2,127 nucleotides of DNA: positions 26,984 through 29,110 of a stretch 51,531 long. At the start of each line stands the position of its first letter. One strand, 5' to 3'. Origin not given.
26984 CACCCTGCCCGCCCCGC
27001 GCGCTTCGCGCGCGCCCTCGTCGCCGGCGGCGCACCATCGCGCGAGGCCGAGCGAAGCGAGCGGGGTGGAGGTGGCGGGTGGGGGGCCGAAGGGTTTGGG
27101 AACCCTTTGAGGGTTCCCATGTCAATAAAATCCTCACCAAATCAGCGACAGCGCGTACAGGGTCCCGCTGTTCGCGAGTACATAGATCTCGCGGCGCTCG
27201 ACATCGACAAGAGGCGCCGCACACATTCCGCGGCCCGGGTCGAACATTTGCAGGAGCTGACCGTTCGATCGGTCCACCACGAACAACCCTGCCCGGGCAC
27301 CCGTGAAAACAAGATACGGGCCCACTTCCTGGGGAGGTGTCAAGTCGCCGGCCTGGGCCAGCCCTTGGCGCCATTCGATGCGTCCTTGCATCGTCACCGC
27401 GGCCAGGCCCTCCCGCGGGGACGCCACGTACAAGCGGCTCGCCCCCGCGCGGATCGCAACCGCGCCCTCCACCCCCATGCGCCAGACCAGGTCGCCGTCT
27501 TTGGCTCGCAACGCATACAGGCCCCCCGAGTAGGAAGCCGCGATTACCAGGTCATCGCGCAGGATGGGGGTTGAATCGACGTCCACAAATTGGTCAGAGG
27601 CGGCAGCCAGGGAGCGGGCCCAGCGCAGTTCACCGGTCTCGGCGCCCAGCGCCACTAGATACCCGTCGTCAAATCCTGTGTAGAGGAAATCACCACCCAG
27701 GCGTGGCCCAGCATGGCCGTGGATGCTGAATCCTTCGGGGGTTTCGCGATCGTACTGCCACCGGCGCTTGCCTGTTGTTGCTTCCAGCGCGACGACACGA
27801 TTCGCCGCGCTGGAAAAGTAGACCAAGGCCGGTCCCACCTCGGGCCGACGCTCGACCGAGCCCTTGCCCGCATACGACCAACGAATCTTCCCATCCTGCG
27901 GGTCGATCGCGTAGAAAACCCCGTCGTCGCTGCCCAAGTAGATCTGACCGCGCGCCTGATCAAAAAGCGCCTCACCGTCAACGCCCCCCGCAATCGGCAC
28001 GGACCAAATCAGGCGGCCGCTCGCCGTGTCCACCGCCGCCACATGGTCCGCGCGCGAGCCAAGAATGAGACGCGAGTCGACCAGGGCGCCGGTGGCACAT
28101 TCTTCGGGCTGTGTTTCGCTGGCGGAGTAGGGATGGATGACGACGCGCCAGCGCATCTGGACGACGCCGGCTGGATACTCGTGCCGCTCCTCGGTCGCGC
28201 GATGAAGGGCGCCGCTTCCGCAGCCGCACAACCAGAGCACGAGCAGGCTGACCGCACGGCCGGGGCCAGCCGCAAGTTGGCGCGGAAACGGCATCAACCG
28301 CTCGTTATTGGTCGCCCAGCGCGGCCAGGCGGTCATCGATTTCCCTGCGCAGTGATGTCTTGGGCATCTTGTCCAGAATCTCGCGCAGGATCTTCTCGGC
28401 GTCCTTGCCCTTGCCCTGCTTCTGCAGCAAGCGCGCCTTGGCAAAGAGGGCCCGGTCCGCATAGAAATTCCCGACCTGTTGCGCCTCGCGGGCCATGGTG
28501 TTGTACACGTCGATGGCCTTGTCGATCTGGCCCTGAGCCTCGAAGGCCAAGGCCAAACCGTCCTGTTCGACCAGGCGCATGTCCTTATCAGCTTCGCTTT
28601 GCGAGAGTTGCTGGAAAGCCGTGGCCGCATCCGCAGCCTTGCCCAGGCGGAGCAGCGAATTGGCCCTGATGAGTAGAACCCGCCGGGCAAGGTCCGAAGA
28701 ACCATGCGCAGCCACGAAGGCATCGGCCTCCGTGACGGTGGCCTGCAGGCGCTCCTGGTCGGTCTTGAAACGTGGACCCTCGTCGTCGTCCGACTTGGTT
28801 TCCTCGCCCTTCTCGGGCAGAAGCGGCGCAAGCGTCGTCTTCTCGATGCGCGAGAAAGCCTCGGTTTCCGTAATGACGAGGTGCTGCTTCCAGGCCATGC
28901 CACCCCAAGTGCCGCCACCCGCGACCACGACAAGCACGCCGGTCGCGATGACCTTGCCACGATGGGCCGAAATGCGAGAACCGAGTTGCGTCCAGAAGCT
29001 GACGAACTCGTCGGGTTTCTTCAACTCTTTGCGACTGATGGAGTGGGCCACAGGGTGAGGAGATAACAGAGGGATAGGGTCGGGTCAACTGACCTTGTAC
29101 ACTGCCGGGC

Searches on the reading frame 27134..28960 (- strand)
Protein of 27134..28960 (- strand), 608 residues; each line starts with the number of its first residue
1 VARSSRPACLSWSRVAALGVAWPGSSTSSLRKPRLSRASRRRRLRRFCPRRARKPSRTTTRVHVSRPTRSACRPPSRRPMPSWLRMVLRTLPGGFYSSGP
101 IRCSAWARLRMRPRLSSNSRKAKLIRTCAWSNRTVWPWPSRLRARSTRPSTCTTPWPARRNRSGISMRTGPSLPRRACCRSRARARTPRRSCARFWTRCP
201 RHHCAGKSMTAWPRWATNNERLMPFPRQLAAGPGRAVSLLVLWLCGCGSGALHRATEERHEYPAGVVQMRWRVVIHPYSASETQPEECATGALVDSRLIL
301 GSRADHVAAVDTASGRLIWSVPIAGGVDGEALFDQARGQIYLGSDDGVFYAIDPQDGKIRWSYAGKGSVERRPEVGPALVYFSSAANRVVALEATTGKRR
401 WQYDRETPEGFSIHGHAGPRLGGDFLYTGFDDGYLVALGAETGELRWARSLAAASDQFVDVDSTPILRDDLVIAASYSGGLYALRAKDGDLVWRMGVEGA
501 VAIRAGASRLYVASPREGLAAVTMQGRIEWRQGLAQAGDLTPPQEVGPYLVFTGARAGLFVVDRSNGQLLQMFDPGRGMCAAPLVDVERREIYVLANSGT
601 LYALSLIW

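Call 71: search_protein_families(library=pfam, proteins=[window:27134-28960:-], max_evalue=0.00001)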
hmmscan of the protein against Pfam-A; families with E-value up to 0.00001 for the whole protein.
window:27134-28960:- (608 aa): 4 families
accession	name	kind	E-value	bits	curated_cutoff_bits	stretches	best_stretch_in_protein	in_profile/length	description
PF13360.13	PQQ_2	-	5e-47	160.9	27.6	2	305-522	3-222/233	Outer membrane protein assembly factor BamB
PF13570.13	Beta-prop_ACSF4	-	3.4e-27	96.2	133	2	296-408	62-176/329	Beta-alanine-activating enzyme, beta-propeller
PF01011.28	PQQ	-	2.4e-16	60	26.7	0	370-409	50-89/595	Glucose/ethanol/alcohol dehydrogenase, beta-propeller domain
PF25293.1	Beta-prop_EMC1_N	-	1.5e-06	28.5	34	0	504-536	28-61/219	EMC1 N-terminal beta-propeller domain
